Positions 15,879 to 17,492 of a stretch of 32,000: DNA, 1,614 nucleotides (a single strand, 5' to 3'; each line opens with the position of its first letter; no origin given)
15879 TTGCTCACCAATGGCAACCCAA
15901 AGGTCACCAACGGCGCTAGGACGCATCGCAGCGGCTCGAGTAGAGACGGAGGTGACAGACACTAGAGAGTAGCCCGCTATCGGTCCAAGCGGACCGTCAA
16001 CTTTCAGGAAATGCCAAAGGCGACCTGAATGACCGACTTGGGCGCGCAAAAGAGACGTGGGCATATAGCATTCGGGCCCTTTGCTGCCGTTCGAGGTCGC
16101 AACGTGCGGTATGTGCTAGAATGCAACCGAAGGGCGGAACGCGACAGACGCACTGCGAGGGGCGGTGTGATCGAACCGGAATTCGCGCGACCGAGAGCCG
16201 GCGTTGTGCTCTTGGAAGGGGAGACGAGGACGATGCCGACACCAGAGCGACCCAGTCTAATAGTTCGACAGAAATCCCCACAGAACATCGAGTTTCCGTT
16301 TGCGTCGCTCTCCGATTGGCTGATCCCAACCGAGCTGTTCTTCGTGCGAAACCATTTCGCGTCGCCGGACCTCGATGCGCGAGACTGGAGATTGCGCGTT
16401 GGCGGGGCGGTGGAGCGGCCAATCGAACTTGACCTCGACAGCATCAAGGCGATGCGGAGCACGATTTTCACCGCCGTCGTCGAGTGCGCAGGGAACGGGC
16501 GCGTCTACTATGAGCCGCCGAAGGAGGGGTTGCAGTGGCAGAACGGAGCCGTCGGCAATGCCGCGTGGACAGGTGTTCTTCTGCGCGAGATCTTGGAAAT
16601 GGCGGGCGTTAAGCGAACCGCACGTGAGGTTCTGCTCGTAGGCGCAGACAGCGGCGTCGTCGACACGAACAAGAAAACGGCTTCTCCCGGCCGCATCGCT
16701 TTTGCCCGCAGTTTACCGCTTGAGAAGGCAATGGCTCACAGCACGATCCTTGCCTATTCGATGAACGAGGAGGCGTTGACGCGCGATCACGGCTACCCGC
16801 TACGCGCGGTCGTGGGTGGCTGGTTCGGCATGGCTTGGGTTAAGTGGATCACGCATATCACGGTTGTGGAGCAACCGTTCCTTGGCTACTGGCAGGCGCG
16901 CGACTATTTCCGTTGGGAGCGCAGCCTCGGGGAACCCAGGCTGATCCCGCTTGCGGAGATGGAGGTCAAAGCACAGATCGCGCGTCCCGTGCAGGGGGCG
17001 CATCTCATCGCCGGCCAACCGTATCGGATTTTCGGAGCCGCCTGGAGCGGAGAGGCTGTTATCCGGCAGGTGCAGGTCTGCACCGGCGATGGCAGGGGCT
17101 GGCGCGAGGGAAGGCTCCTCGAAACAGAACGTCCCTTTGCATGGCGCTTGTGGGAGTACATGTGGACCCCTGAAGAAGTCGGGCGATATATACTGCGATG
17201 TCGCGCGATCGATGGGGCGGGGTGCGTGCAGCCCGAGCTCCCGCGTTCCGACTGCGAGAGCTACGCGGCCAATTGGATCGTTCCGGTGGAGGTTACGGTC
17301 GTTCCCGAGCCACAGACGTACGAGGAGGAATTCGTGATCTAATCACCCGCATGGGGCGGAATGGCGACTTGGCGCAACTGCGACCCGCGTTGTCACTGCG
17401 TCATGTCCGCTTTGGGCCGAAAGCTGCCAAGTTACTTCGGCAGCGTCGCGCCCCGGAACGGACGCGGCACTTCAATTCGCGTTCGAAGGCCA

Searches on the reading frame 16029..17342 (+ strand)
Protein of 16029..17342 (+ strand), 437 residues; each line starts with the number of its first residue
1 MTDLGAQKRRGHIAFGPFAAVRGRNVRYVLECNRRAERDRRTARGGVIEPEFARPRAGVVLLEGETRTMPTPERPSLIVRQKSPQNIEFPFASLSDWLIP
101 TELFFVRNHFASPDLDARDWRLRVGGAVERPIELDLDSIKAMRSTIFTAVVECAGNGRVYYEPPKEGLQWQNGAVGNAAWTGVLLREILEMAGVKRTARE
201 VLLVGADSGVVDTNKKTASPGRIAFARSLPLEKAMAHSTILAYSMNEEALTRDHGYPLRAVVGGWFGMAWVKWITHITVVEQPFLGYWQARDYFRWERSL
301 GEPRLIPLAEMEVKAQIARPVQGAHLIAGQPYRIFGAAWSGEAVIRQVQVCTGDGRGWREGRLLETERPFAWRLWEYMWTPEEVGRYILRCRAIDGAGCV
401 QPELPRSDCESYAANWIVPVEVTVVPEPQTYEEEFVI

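Call 6: search_protein_families(library=pfam, proteins=[window:16029-17342:+], max_evalue=0.001)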
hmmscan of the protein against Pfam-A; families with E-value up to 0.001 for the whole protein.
window:16029-17342:+ (437 aa): 2 families
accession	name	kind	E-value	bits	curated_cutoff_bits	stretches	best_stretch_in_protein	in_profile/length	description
PF00174.25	Oxidored_molyb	-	4.3e-54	183.1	24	1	109-288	1-169/169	Oxidoreductase molybdopterin binding domain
PF03404.22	Mo-co_dimer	-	1.3e-07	32.1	22.7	1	309-408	5-121/138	Mo-co oxidoreductase dimerisation domain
